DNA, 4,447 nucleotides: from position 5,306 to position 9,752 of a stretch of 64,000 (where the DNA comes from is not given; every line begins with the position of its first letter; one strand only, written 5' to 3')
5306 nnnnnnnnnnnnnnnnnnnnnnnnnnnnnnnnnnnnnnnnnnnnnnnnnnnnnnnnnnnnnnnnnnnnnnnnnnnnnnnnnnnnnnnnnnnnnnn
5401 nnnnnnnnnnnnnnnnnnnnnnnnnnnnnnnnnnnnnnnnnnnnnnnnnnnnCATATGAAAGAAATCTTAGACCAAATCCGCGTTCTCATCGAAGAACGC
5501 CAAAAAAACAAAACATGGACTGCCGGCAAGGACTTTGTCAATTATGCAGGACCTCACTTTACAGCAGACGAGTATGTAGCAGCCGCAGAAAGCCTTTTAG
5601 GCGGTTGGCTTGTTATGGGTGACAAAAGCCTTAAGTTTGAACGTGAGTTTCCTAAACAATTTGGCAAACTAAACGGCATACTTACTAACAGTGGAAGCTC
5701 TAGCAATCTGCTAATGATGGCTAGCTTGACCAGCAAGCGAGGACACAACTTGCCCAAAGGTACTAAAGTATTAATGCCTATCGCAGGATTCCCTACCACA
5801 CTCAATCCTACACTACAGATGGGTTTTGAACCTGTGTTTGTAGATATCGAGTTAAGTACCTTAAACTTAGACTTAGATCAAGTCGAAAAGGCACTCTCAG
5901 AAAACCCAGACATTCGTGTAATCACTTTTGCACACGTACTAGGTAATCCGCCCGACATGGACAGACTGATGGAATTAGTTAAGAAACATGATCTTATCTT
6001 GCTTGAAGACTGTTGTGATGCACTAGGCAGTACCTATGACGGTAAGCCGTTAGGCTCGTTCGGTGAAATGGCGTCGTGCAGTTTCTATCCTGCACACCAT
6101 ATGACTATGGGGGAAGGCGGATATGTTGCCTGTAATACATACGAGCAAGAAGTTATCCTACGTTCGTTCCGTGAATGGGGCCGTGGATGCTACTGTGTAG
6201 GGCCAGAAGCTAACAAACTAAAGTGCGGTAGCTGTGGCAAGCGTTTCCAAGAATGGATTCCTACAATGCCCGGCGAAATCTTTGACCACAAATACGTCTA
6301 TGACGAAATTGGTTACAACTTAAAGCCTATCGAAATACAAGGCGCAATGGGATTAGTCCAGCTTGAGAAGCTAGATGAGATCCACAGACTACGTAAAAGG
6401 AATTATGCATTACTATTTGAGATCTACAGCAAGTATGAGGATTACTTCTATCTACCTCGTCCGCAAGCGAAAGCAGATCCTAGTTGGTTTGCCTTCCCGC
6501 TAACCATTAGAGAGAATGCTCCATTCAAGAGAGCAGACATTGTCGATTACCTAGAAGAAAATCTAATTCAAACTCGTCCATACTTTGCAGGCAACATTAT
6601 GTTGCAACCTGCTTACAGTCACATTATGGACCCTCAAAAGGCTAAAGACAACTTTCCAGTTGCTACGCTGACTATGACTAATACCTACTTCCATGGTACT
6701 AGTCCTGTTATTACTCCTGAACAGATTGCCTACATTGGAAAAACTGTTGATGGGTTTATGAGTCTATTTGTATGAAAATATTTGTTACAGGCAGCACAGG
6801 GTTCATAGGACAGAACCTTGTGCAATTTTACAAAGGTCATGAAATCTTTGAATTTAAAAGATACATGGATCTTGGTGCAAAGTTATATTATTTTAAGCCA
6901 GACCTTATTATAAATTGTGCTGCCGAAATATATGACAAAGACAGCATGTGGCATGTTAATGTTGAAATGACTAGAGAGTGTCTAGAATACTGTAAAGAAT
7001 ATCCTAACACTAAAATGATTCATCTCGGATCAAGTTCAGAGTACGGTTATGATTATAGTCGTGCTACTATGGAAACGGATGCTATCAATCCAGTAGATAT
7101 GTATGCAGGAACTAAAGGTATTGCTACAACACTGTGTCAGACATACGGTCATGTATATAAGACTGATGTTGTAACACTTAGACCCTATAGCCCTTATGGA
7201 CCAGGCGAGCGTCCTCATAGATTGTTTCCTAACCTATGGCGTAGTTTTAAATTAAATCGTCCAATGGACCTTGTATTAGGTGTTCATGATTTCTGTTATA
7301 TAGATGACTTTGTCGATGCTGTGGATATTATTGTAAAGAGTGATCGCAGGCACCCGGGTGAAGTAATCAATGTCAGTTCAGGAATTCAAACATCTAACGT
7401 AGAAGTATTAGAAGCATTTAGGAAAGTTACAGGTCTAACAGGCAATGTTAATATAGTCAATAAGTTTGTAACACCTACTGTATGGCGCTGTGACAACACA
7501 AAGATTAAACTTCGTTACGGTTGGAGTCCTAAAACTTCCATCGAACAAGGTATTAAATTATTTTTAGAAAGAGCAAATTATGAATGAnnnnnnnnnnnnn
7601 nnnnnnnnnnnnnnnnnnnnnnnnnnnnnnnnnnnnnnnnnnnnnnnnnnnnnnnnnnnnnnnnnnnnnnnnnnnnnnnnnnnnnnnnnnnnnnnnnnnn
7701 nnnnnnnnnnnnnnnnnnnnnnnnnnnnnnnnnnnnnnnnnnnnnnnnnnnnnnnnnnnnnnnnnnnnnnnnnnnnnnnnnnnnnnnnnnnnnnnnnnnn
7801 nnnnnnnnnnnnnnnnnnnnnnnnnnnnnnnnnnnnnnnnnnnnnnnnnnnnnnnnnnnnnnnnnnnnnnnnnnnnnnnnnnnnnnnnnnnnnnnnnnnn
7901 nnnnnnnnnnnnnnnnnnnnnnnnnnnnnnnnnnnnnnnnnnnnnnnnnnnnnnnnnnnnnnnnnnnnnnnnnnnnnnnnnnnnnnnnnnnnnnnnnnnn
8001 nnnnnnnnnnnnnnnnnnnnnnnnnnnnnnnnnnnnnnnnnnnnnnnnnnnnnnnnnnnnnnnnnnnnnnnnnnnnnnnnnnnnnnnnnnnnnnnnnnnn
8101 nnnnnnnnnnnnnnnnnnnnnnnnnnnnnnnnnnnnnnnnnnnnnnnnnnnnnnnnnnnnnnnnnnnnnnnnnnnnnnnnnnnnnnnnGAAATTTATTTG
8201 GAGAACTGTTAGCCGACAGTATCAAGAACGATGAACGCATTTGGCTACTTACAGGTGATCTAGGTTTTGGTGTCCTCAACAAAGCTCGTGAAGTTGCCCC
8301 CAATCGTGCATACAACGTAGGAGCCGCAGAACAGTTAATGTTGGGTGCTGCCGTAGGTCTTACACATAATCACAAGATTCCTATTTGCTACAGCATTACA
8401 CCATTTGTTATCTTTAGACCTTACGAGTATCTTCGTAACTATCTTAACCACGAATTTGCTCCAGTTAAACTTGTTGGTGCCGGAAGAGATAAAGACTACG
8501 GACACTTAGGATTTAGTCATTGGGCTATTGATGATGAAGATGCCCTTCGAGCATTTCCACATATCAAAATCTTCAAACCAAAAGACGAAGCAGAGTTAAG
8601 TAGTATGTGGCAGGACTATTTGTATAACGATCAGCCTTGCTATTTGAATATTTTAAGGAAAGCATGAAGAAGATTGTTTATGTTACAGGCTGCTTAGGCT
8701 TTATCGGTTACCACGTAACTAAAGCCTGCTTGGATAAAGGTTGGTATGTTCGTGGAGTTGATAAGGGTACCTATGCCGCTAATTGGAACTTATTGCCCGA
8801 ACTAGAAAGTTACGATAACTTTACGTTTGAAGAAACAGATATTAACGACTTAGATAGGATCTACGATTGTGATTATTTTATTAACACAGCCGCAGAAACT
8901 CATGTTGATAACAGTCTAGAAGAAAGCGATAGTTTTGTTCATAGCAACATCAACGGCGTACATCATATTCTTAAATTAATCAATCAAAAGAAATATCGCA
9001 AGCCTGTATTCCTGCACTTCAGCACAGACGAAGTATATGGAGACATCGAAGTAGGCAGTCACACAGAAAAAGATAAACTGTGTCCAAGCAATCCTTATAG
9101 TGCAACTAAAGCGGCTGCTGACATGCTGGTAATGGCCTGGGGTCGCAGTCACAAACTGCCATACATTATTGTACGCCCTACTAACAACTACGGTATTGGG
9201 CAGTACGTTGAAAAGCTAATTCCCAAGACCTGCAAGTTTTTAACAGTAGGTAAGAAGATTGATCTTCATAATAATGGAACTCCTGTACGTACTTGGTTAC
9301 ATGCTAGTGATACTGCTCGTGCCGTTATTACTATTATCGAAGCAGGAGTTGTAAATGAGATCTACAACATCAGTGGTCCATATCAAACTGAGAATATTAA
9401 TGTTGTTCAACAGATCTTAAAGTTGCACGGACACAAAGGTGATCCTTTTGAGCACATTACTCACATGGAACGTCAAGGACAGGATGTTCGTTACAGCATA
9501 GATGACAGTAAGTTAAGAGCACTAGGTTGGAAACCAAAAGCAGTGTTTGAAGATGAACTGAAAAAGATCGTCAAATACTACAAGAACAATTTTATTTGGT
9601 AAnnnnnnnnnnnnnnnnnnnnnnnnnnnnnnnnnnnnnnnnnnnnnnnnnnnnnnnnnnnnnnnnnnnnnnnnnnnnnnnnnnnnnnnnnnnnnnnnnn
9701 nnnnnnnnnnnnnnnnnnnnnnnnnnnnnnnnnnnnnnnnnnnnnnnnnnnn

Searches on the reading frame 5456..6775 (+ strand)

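Call 35: search_protein_families(library=pfam, max_evalue=0.0001, proteins=[window:5456-6775:+])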
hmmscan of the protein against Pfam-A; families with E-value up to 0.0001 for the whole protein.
window:5456-6775:+ (439 aa): 1 family
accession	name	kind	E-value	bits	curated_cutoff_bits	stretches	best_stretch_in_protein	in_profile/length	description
PF01041.23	DegT_DnrJ_EryC1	-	6.4e-72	243.2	19.8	1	38-431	6-359/360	DegT/DnrJ/EryC1/StrS aminotransferase family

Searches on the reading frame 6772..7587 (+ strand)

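Call 35: search_protein_families(library=pfam, max_evalue=0.0001, proteins=[window:6772-7587:+])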
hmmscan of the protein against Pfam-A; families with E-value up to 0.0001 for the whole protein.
window:6772-7587:+ (271 aa): 5 families
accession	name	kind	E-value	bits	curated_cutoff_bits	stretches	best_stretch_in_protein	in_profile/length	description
PF01370.27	Epimerase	-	1.4e-30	106.9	20.9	1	3-201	1-239/240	NAD dependent epimerase/dehydratase family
PF16363.11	GDP_Man_Dehyd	-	8.5e-23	81.8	27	1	41-262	74-330/332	GDP-mannose 4,6 dehydratase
PF07993.18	NAD_binding_4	-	9.4e-07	28.7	20.1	0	44-107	90-155/258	Male sterility protein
PF04321.23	RmlD_sub_bind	-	3.3e-06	26.8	27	1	1-115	1-129/287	RmlD substrate binding domain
PF01073.25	3Beta_HSD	-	1.3e-05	24.8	22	0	52-162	81-200/280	3-beta hydroxysteroid dehydrogenase/isomerase family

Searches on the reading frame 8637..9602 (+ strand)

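Call 35: search_protein_families(library=pfam, max_evalue=0.0001, proteins=[window:8637-9602:+])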
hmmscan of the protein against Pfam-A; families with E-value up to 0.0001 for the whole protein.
window:8637-9602:+ (321 aa): 6 families
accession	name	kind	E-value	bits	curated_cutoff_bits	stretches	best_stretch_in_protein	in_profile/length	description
PF16363.11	GDP_Man_Dehyd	-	8.8e-51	173.8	27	1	16-310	2-331/332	GDP-mannose 4,6 dehydratase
PF01370.27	Epimerase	-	8.4e-49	166.6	20.9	1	14-245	1-239/240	NAD dependent epimerase/dehydratase family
PF04321.23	RmlD_sub_bind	-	7.6e-15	55.2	27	1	14-314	3-284/287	RmlD substrate binding domain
PF07993.18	NAD_binding_4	-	8.1e-14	51.8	20.1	1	60-244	73-240/258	Male sterility protein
PF01073.25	3Beta_HSD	-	1.5e-10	41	22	1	16-191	2-188/280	3-beta hydroxysteroid dehydrogenase/isomerase family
PF00106.31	adh_short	-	3.8e-05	23.7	26.6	0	12-173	1-168/195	short chain dehydrogenase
